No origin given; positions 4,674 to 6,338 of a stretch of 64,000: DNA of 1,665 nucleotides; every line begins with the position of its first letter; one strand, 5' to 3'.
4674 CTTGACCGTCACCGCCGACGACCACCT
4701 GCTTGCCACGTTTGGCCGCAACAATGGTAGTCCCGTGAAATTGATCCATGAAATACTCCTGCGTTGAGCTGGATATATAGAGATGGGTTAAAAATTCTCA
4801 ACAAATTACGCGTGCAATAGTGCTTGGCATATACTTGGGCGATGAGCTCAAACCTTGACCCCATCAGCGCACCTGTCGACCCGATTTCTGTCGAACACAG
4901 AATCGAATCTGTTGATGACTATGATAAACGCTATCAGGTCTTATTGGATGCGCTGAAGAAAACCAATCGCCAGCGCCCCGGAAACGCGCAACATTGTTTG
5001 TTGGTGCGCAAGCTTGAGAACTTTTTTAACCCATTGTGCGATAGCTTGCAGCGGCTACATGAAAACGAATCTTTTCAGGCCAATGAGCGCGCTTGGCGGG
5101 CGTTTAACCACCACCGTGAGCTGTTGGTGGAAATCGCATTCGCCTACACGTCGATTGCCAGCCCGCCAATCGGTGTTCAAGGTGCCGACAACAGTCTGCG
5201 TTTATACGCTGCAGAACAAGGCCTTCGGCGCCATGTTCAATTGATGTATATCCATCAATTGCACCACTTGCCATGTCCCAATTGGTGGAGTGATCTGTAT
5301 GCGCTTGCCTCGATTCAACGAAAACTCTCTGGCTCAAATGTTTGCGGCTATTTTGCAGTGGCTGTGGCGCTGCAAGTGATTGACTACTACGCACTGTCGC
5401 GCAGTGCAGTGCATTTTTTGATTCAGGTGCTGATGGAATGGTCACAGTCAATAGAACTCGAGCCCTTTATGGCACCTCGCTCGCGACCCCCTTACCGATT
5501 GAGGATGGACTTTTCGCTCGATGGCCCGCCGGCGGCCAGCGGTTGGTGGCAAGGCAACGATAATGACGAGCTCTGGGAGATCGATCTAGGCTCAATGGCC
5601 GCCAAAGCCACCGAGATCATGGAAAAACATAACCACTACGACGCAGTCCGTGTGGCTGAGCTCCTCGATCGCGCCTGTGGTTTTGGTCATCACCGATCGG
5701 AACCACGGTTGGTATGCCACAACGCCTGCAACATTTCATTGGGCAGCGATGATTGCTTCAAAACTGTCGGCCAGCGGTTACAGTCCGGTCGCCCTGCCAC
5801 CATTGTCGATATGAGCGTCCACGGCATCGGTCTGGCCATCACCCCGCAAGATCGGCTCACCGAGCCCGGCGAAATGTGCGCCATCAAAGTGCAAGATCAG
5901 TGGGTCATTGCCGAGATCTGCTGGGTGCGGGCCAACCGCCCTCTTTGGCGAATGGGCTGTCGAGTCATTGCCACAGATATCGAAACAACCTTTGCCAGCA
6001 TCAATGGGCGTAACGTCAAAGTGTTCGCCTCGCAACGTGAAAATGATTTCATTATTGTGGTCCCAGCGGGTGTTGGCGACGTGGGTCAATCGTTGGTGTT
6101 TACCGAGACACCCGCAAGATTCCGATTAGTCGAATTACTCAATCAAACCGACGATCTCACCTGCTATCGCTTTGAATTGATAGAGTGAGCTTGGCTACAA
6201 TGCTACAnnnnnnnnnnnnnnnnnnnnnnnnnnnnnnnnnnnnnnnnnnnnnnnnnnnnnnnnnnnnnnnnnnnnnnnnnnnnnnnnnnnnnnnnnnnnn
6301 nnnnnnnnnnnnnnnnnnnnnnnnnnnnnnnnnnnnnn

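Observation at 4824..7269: PilZ c-di-GMP receptor with a large unrecognised N-terminal domain, next to an outer-membrane barrel with a giant Thr/Asn-rich loop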

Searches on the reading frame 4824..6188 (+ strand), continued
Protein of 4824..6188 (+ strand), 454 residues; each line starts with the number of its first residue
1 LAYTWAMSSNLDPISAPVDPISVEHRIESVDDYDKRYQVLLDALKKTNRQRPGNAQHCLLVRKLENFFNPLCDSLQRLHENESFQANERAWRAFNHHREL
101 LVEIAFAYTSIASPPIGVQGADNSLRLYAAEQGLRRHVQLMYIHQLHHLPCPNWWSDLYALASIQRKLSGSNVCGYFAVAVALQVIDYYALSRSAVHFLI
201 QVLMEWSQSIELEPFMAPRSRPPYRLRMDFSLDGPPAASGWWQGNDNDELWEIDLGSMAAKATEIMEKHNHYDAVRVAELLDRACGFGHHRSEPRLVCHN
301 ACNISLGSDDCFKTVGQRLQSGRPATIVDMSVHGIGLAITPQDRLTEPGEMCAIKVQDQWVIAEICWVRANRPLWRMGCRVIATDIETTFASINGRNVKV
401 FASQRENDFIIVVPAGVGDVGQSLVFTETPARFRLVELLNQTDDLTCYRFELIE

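Call 65: find_encoding_contigs(protein=P0004, flank=10000, max_places=3)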
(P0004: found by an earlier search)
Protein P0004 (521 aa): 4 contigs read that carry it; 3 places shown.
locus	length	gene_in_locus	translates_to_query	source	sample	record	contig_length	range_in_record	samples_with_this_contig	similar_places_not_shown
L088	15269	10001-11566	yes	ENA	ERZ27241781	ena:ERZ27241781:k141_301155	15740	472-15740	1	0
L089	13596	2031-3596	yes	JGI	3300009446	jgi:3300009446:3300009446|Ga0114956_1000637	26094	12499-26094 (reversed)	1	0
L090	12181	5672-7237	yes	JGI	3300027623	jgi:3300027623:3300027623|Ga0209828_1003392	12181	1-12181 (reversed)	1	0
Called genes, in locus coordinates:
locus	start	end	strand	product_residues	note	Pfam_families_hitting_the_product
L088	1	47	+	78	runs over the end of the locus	PF13560:HTH_31 (weak), PF01381:HTH_3, PF13443:HTH_26 (weak)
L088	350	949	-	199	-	PF13302:Acetyltransf_3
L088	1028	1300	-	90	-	PF13671:AAA_33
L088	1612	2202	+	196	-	PF06414:Zeta_toxin (weak), PF13238:AAA_18 (weak)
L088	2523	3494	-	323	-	PF00149:Metallophos, PF12850:Metallophos_2 (faint)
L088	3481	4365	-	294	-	PF20434:BD-FAE (weak), PF07859:Abhydrolase_3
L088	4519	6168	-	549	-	PF03109:ABC1, PF27536:UbiB_helical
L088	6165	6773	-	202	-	PF02036:SCP2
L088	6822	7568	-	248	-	PF01209:Ubie_methyltran, PF13489:Methyltransf_23, PF01135:PCMT (weak), PF13847:Methyltransf_31, PF08241:Methyltransf_11, PF08242:Methyltransf_12, PF13649:Methyltransf_25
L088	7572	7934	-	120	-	PF06155:GBBH-like_N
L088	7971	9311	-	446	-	PF00004:AAA (weak), PF07728:AAA_5 (faint), PF13401:AAA_22 (faint), PF07724:AAA_2, PF00004:AAA (weak)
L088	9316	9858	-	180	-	PF00227:Proteasome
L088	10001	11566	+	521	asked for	PF27104:FimW_N, PF27125:FimW_C (weak)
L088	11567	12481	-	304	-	PF02899:Phage_int_SAM_1, PF00589:Phage_integrase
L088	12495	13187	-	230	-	PF04340:DUF484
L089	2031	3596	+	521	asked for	PF27104:FimW_N, PF27125:FimW_C (weak)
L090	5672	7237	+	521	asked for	PF27104:FimW_N, PF27125:FimW_C (weak)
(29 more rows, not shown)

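Call 66: search_solved_structures(query=P0004, max_evalue=10, show_alignments=1)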
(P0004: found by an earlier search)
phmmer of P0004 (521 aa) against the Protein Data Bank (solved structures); distinct sequences matched with E-value up to 10: 0.

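Call 79: search_dna_similar(query=P0004, collection=plasmids, mode=protein, max_evalue=1, max_rows=20)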
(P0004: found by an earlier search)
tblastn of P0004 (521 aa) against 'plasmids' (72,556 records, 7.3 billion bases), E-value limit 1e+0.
No match.

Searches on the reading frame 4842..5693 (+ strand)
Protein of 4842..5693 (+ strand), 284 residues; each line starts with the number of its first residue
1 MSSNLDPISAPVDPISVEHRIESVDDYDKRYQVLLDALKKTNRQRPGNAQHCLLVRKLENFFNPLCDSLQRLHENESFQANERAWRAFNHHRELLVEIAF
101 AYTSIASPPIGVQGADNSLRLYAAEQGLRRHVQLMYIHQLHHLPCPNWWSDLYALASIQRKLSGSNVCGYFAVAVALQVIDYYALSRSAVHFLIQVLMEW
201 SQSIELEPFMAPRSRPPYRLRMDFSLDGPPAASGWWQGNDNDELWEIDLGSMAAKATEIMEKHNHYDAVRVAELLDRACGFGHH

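Call 78: search_protein_families(library=pfam, proteins=[window:4842-5693:+], max_evalue=10)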
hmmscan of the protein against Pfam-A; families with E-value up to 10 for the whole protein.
window:4842-5693:+ (284 aa): 0 families

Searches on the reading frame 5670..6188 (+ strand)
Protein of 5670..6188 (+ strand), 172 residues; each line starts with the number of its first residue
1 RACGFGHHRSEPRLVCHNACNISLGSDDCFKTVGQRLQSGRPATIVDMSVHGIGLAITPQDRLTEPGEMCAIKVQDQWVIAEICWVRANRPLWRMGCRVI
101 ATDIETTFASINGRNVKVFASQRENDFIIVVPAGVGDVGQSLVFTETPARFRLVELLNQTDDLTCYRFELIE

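Call 78: search_protein_families(library=pfam, proteins=[window:5694-6188:+], max_evalue=10)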
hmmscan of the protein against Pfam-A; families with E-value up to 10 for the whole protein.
window:5694-6188:+ (164 aa): 1 family
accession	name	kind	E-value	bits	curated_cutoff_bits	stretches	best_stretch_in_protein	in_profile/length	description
PF07238.19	PilZ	-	0.0017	19.1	22.5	1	28-95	22-89/102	PilZ domain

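Call 82: search_solved_structures(query=window:5670-6188:+, max_evalue=10, show_alignments=3)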
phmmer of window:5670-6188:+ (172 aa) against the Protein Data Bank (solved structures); distinct sequences matched with E-value up to 10: 2.
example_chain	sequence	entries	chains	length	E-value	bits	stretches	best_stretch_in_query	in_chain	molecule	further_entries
1rws_A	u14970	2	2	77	0.94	12.4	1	68-134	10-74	hypothetical protein PF1061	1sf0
5lda_B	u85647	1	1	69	1.2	12.1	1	69-134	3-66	SAMP2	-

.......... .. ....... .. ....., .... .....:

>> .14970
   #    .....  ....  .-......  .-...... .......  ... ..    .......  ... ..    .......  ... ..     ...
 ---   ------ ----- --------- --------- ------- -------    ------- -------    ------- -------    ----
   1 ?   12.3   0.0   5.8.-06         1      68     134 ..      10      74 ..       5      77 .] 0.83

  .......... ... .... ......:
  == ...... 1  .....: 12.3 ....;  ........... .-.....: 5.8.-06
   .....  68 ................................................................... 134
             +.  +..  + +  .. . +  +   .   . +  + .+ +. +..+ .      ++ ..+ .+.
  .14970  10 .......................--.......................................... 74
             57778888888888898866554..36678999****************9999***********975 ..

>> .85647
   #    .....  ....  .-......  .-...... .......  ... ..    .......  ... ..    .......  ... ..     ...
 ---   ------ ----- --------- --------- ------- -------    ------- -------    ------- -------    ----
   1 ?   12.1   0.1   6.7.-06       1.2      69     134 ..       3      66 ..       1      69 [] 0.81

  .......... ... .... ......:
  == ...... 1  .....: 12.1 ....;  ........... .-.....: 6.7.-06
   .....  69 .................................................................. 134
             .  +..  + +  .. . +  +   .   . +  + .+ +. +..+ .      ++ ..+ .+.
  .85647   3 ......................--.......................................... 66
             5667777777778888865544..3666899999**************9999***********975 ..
